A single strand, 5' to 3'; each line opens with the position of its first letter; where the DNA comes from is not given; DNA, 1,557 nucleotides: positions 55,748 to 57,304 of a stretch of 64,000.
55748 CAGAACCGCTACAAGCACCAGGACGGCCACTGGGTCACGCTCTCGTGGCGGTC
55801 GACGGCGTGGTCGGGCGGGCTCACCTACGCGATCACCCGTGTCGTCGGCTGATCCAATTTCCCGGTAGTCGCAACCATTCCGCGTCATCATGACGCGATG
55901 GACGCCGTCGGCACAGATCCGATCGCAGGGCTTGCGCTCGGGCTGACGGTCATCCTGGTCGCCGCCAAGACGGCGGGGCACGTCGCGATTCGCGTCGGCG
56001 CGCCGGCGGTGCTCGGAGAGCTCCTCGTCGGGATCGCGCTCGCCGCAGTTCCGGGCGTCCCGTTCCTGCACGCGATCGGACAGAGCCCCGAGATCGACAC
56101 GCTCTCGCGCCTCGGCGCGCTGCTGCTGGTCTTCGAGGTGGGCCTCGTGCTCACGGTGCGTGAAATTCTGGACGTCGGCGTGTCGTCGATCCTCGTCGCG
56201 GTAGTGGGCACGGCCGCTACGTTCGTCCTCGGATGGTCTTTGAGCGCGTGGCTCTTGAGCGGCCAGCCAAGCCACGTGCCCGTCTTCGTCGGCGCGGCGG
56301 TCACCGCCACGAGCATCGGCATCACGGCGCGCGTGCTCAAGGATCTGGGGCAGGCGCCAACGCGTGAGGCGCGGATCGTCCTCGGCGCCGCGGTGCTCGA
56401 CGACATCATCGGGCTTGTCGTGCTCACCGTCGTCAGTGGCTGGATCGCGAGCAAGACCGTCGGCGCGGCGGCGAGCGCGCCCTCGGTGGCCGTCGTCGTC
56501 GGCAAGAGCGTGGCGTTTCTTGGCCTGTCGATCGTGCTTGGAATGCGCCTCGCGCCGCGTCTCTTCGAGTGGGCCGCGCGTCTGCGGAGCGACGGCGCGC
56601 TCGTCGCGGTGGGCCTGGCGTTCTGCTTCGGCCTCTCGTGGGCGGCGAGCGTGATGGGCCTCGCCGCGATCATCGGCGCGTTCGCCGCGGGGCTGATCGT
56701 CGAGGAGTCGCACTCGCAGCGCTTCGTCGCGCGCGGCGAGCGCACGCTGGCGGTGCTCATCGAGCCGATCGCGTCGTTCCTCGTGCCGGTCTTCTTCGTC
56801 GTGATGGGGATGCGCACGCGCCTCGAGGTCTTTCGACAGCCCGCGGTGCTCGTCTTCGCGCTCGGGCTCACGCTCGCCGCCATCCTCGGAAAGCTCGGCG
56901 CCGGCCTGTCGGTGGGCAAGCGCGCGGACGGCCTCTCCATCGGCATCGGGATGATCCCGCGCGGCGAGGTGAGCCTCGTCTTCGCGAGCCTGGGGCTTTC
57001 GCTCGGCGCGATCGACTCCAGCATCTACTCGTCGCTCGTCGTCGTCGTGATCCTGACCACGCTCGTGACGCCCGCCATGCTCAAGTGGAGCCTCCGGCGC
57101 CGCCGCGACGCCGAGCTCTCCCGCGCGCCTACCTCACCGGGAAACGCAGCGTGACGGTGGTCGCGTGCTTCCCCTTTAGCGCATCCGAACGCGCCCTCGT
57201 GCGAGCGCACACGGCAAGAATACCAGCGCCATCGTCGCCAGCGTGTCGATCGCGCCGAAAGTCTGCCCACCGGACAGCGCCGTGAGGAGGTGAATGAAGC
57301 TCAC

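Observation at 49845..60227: kdpD and kdpE split by a 4.9-kb insert; no kdpFABC; kdpE divergent from kup with an 11-bp-period direct repeat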

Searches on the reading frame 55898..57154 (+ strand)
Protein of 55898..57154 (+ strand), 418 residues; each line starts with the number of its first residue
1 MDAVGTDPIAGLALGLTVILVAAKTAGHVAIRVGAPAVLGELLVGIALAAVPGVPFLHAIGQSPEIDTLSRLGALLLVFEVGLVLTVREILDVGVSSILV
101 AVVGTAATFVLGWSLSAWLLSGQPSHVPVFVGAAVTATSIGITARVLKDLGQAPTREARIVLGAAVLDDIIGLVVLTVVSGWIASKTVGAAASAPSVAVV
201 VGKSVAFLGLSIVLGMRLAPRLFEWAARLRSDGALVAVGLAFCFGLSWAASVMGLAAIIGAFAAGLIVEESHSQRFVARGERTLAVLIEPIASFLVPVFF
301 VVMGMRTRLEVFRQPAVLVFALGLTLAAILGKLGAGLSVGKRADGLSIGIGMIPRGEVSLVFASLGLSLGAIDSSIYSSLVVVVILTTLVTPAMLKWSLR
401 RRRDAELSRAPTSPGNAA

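Call 3: search_protein_families(library=pfam, proteins=[window:55898-57154:+], max_evalue=0.01)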
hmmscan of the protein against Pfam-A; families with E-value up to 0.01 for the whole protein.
window:55898-57154:+ (418 aa): 1 family
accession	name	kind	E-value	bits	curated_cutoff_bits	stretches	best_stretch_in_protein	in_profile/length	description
PF00999.27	Na_H_Exchanger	-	7.6e-56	190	26.2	1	23-400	7-374/375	Sodium/hydrogen exchanger, transmembrane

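Call 19: find_encoding_contigs(protein=window:55898-57154:+, flank=10000, max_places=4)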
Protein window:55898-57154:+ (418 aa): no gene with exactly this product is on record in the collection.

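Call 25: search_protein_families(library=ncbifam, proteins=[window:55898-57154:+], max_evalue=0.01)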
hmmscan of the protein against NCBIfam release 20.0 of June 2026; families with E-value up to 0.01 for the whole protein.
window:55898-57154:+ (418 aa): 5 families
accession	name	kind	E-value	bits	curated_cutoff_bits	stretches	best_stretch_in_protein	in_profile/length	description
TIGR00932.1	2a37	subfamily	8.4e-41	140.3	238.3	1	20-306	1-273/275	monovalent cation:proton antiporter-2 (CPA2) family protein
NF007950.1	PRK10669.1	equivalog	4.4e-17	62.1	700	1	18-395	13-384/547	YbaL family putative K(+) efflux transporter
NF045626.1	FeTrans_MagA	equivalog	3.3e-14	52.6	700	1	18-402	13-380/386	iron transporter MagA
NF002973.0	PRK03659.1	equivalog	1.5e-11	43.6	804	1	17-397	11-375/602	glutathione-regulated potassium-efflux system protein KefB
NF002924.0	PRK03562.1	equivalog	2.4e-09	36.2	752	1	18-396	12-377/623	glutathione-regulated potassium-efflux system protein KefC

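Call 48: find_homologous_proteins(query=window:55898-57154:+, max_evalue=1e-30)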
Query window:55898-57154:+ (418 aa): 7794 proteins with E <= 1e-30 among 8000 candidates; the best 120 are listed.
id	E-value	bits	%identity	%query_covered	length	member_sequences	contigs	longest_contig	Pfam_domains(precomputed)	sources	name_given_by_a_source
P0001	1.6e-244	829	100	100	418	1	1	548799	PF00999.27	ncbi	-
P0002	4.2e-202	689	85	100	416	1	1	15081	PF00999.27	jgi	jgi:Kef-type K+ transport system membrane component KefB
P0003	2.4e-197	674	85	95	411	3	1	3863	PF00999.27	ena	-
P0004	1.3e-196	671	80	98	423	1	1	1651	PF00999.27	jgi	jgi:Kef-type K+ transport system membrane component KefB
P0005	8.1e-170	583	79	87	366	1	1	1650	PF00999.27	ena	-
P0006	2.8e-168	578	74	95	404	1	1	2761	PF00999.27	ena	-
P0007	5.9e-145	501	65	96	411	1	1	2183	PF00999.27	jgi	jgi:Kef-type K+ transport system membrane component KefB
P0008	3.0e-121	423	56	95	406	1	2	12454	PF00999.27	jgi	jgi:Kef-type K+ transport system membrane component KefB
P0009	3.0e-120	420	56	94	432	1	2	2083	PF00999.27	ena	-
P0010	1.2e-119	418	55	96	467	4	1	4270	PF00999.27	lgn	-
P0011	1.7e-119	417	55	95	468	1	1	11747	PF00999.27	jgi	jgi:Kef-type K+ transport system membrane component KefB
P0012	3.5e-119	416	56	99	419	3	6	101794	PF00999.27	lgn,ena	-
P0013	4.4e-119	416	56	95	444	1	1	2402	PF00999.27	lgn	-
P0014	4.5e-119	416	56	96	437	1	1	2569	PF00999.27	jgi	jgi:Kef-type K+ transport system membrane component KefB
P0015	8.5e-119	415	56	95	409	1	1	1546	PF00999.27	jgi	jgi:Kef-type K+ transport system membrane component KefB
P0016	8.3e-118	412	56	95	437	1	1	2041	PF00999.27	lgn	-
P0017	1.3e-117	411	54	99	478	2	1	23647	PF00999.27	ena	-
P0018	1.4e-117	411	57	95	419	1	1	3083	PF00999.27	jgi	jgi:Kef-type K+ transport system membrane component KefB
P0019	1.5e-117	411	54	98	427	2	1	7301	PF00999.27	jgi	jgi:Kef-type K+ transport system membrane component KefB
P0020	1.8e-117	411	56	95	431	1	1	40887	PF00999.27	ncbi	-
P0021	2.1e-117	411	54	98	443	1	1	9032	PF00999.27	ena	-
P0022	2.1e-117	411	54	96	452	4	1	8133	PF00999.27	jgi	jgi:Na+:H+ antiporter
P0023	2.4e-117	410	53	96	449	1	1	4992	PF00999.27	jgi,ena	-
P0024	4.4e-117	410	56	94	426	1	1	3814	PF00999.27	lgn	-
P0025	5.7e-117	409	56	96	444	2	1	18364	PF00999.27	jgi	jgi:Kef-type K+ transport system membrane component KefB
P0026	6.0e-117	409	55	95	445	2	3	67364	PF00999.27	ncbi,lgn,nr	ncbi:MAG: cation:proton antiporter [Deltaproteobacteria bacterium]|nr:cation:proton antiporter [Delt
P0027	7.4e-117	409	55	95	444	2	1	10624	PF00999.27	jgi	jgi:Kef-type K+ transport system membrane component KefB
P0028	9.7e-117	408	53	96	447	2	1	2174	PF00999.27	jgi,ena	-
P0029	1.3e-116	408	55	95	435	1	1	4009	PF00999.27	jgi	jgi:Kef-type K+ transport system membrane component KefB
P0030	2.1e-116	407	55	96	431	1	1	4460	PF00999.27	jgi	jgi:Kef-type K+ transport system membrane component KefB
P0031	2.5e-116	407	53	95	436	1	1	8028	PF00999.27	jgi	-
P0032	2.5e-116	407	53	98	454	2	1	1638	PF00999.27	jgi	jgi:Kef-type K+ transport system membrane component KefB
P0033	2.6e-116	407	55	96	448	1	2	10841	PF00999.27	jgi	jgi:Kef-type K+ transport system membrane component KefB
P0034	2.6e-116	407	56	95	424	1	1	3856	PF00999.27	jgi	jgi:Kef-type K+ transport system membrane component KefB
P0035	2.9e-116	407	55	94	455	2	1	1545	PF00999.27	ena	-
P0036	2.9e-116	407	51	99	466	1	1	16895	PF00999.27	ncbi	-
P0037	3.4e-116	407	55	95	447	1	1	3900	PF00999.27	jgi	jgi:Kef-type K+ transport system membrane component KefB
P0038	4.0e-116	406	54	96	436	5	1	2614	PF00999.27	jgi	jgi:Kef-type K+ transport system membrane component KefB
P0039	4.1e-116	406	55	95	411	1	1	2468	PF00999.27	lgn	-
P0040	4.9e-116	406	54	96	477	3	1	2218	PF00999.27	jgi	jgi:Kef-type K+ transport system membrane component KefB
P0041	5.0e-116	406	54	96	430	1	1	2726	PF00999.27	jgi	jgi:Kef-type K+ transport system membrane component KefB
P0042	5.0e-116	406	53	99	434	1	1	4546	PF00999.27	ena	-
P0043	7.7e-116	405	55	94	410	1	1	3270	PF00999.27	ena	-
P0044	8.4e-116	405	55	95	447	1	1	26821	PF00999.27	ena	-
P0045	9.5e-116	405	54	90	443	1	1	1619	PF00999.27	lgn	-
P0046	9.9e-116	405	54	95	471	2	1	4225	PF00999.27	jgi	-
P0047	9.9e-116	405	54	96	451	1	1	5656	PF00999.27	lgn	-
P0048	1.1e-115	405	53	96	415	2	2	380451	PF00999.27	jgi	-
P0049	1.1e-115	405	55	96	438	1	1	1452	PF00999.27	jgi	jgi:Kef-type K+ transport system membrane component KefB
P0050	1.4e-115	405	56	95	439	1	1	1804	PF00999.27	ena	-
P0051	1.5e-115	404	55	96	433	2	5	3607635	PF00999.27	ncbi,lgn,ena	-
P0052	1.5e-115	404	54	97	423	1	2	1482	PF00999.27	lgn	-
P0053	1.6e-115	404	54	98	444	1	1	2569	PF00999.27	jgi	jgi:Kef-type K+ transport system membrane component KefB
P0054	1.6e-115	404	53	96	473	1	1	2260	PF00999.27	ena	-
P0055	1.6e-115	404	54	96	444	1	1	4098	PF00999.27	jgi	jgi:Kef-type K+ transport system membrane component KefB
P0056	1.8e-115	404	56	95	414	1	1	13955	PF00999.27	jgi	jgi:Kef-type K+ transport system membrane component KefB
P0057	2.2e-115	404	55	95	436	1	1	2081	PF00999.27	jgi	jgi:Kef-type K+ transport system membrane component KefB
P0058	2.4e-115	404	55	95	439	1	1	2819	PF00999.27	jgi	jgi:Kef-type K+ transport system membrane component KefB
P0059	2.6e-115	404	55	95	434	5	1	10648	PF00999.27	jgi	jgi:Kef-type K+ transport system membrane component KefB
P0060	2.6e-115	404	54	95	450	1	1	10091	PF00999.27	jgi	jgi:Kef-type K+ transport system membrane component KefB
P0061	2.8e-115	404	55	95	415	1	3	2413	PF00999.27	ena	-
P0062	2.8e-115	404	55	94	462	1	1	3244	PF00999.27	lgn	-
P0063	3.0e-115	404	54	95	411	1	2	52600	PF00999.27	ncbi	-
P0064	3.0e-115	404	53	97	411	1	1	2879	PF00999.27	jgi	jgi:Kef-type K+ transport system membrane component KefB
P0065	3.0e-115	403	54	96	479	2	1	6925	PF00999.27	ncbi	-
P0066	3.0e-115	403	55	95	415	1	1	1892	PF00999.27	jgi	-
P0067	3.3e-115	403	55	95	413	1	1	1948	PF00999.27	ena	-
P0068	3.4e-115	403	56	95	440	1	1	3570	PF00999.27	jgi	jgi:Kef-type K+ transport system membrane component KefB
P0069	3.4e-115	403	56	95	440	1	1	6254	PF00999.27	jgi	jgi:Kef-type K+ transport system membrane component KefB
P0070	3.5e-115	403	55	97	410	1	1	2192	PF00999.27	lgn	-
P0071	3.8e-115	403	53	98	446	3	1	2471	PF00999.27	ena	-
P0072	4.3e-115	403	54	96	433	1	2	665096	PF00999.27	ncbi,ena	-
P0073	4.3e-115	403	54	96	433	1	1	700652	PF00999.27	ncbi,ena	-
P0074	4.3e-115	403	53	95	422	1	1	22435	PF00999.27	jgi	jgi:Kef-type K+ transport system membrane component KefB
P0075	4.4e-115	403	55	95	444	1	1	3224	PF00999.27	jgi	jgi:Kef-type K+ transport system membrane component KefB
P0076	4.7e-115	403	55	95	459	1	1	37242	PF00999.27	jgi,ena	-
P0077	4.7e-115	403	53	99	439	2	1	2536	PF00999.27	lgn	-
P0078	5.0e-115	403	55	95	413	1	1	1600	PF00999.27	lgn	-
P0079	5.1e-115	403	53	96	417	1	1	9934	PF00999.27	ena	-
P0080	5.1e-115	403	52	96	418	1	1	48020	PF00999.27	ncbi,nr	ncbi:MAG: cation:proton antiporter [Acidobacteria bacterium]|nr:cation:proton antiporter [Acidobacte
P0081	5.3e-115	403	55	95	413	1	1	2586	PF00999.27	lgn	-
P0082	5.4e-115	403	55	95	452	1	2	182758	PF00999.27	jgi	jgi:Kef-type K+ transport system membrane component KefB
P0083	6.1e-115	402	53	96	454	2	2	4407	PF00999.27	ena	-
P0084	6.3e-115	402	53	97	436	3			PF00999.27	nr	nr:cation:proton antiporter [Polyangium spumosum]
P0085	6.7e-115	402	55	94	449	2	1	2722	PF00999.27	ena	-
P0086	7.1e-115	402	53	95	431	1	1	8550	PF00999.27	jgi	jgi:Kef-type K+ transport system membrane component KefB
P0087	7.4e-115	402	54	96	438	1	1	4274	PF00999.27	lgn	-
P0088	9.0e-115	402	54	94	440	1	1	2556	PF00999.27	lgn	-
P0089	9.2e-115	402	53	95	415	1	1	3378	PF00999.27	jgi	-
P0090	9.3e-115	402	54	94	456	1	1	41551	PF00999.27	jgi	jgi:Kef-type K+ transport system membrane component KefB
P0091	9.7e-115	402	54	96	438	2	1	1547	PF00999.27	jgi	jgi:Kef-type K+ transport system membrane component KefB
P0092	9.8e-115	402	54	96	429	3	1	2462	PF00999.27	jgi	jgi:Kef-type K+ transport system membrane component KefB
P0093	1.1e-114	402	53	96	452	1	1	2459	PF00999.27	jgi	jgi:Kef-type K+ transport system membrane component KefB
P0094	1.2e-114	402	53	95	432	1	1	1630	PF00999.27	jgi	jgi:Kef-type K+ transport system membrane component KefB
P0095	1.2e-114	402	55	95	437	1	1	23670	PF00999.27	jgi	jgi:Kef-type K+ transport system membrane component KefB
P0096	1.2e-114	401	53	96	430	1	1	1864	PF00999.27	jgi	jgi:Kef-type K+ transport system membrane component KefB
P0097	1.2e-114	401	54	95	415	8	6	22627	PF00999.27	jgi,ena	-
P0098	1.4e-114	401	55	96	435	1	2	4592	PF00999.27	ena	-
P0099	1.4e-114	401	55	96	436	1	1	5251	PF00999.27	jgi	jgi:Kef-type K+ transport system membrane component KefB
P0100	1.4e-114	401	54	95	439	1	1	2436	PF00999.27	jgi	jgi:Kef-type K+ transport system membrane component KefB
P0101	1.6e-114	401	55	94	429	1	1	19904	PF00999.27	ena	-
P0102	2.0e-114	401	54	95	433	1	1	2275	PF00999.27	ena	-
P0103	2.0e-114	401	53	94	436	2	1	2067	PF00999.27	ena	-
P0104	2.0e-114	401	54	95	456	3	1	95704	PF00999.27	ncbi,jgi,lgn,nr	ncbi:MAG TPA: cation:proton antiporter [Polyangia bacterium]|jgi:Kef-type K+ transport system membra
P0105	2.1e-114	401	56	95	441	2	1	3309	PF00999.27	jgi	jgi:Kef-type K+ transport system membrane component KefB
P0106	2.1e-114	401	53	98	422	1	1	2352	PF00999.27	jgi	-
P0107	2.1e-114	401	54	91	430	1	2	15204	PF00999.27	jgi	jgi:Kef-type K+ transport system membrane component KefB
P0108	2.1e-114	401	55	95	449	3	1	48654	PF00999.27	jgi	jgi:Kef-type K+ transport system membrane component KefB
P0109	2.2e-114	401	55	95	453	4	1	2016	PF00999.27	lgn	-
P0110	2.3e-114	401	53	96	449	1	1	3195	PF00999.27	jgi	jgi:Na+:H+ antiporter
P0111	2.3e-114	401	52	99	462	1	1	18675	PF00999.27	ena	-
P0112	2.4e-114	401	53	95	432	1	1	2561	PF00999.27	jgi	jgi:Kef-type K+ transport system membrane component KefB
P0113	2.4e-114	400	55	95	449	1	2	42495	PF00999.27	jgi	jgi:Kef-type K+ transport system membrane component KefB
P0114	2.5e-114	400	54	95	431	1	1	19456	PF00999.27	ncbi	-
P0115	2.5e-114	400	53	95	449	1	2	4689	PF00999.27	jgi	jgi:Na+:H+ antiporter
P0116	2.6e-114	400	56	94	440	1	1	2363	PF00999.27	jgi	-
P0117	2.7e-114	400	55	94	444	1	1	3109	PF00999.27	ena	-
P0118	2.7e-114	400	55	94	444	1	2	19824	PF00999.27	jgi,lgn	jgi:Kef-type K+ transport system membrane component KefB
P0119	2.7e-114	400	54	96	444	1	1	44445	PF00999.27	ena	-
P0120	2.7e-114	400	52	95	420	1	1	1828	PF00999.27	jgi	jgi:Kef-type K+ transport system membrane component KefB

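Call 49: find_encoding_contigs(protein=P0002, flank=10000, max_places=3)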
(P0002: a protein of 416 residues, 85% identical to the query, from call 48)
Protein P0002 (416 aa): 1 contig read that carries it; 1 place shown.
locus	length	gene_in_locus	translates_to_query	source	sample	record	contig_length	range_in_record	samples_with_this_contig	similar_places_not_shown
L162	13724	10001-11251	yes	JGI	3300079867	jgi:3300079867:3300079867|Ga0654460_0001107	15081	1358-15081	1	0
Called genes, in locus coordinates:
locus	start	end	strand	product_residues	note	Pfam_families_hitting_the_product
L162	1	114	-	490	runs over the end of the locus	?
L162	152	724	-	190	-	PF02669:KdpC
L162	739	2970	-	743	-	PF00122:E1-E2_ATPase, PF00702:Hydrolase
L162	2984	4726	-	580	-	PF03814:KdpA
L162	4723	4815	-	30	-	PF09604:Potass_KdpF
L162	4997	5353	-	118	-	-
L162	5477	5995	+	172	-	-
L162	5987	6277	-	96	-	-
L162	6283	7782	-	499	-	-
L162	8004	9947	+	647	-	PF02705:K_trans, PF22776:K_trans_C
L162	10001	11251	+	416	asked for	PF00999:Na_H_Exchanger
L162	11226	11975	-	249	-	PF02518:HATPase_c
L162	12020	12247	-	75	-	-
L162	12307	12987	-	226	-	PF00072:Response_reg, PF00486:Trans_reg_C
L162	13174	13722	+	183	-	?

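Call 50: find_encoding_contigs(protein=P0001, flank=10000, max_places=3)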
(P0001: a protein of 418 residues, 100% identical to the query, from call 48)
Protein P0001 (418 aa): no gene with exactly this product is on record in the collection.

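Call 54: find_homologous_proteins(query=L162:739-2970:-, max_evalue=1e-100)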
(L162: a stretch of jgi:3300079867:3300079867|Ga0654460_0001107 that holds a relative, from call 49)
Query L162:739-2970:- (743 aa): 8000 proteins with E <= 1e-100 among 8000 candidates; the best 120 are listed.
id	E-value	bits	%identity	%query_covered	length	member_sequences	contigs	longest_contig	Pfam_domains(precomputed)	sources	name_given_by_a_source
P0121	0.0e+0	1581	100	100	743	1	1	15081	PF00702.33,PF00122.26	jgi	jgi:potassium-transporting ATPase ATP-binding subunit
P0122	0.0e+0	1351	92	93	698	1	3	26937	PF00702.33,PF00122.26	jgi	jgi:K+-transporting ATPase ATPase B chain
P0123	0.0e+0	1277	82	99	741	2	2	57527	PF00702.33,PF00122.26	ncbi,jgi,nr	ncbi:MAG TPA: potassium-transporting ATPase subunit KdpB [Polyangiaceae bacterium]|jgi:K+-transporti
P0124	0.0e+0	1271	82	99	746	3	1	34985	PF00702.33,PF00122.26,PF12710.14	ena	-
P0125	0.0e+0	1268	86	95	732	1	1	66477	PF00702.33,PF00122.26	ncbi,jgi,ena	jgi:K+-transporting ATPase ATPase B chain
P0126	0.0e+0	1267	82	100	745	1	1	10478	PF00702.33,PF00122.26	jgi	jgi:potassium-transporting ATPase ATP-binding subunit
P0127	0.0e+0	1265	85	93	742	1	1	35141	PF00702.33,PF00122.26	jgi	jgi:K+-transporting ATPase ATPase B chain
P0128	0.0e+0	1265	82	99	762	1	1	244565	PF00702.33,PF00122.26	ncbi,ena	-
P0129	0.0e+0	1261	86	93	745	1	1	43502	PF00702.33,PF00122.26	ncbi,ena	-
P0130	0.0e+0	1261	86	94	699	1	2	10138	PF00702.33,PF00122.26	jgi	jgi:K+-transporting ATPase ATPase B chain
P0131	0.0e+0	1260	84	96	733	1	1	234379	PF00702.33,PF00122.26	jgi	jgi:K+-transporting ATPase ATPase B chain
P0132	0.0e+0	1258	86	94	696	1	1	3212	PF00702.33,PF00122.26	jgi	jgi:K+-transporting ATPase ATPase B chain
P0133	0.0e+0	1258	82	99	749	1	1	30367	PF00702.33,PF00122.26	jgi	jgi:K+-transporting ATPase ATPase B chain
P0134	0.0e+0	1257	85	93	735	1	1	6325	PF00702.33,PF00122.26,PF12710.14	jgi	jgi:potassium-transporting ATPase ATP-binding subunit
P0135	0.0e+0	1256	83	97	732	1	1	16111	PF00702.33,PF00122.26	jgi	jgi:potassium-transporting ATPase ATP-binding subunit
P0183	0.0e+0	1240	85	94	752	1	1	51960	PF00702.33,PF00122.26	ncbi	-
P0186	0.0e+0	1239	85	94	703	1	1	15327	PF00702.33,PF00122.26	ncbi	-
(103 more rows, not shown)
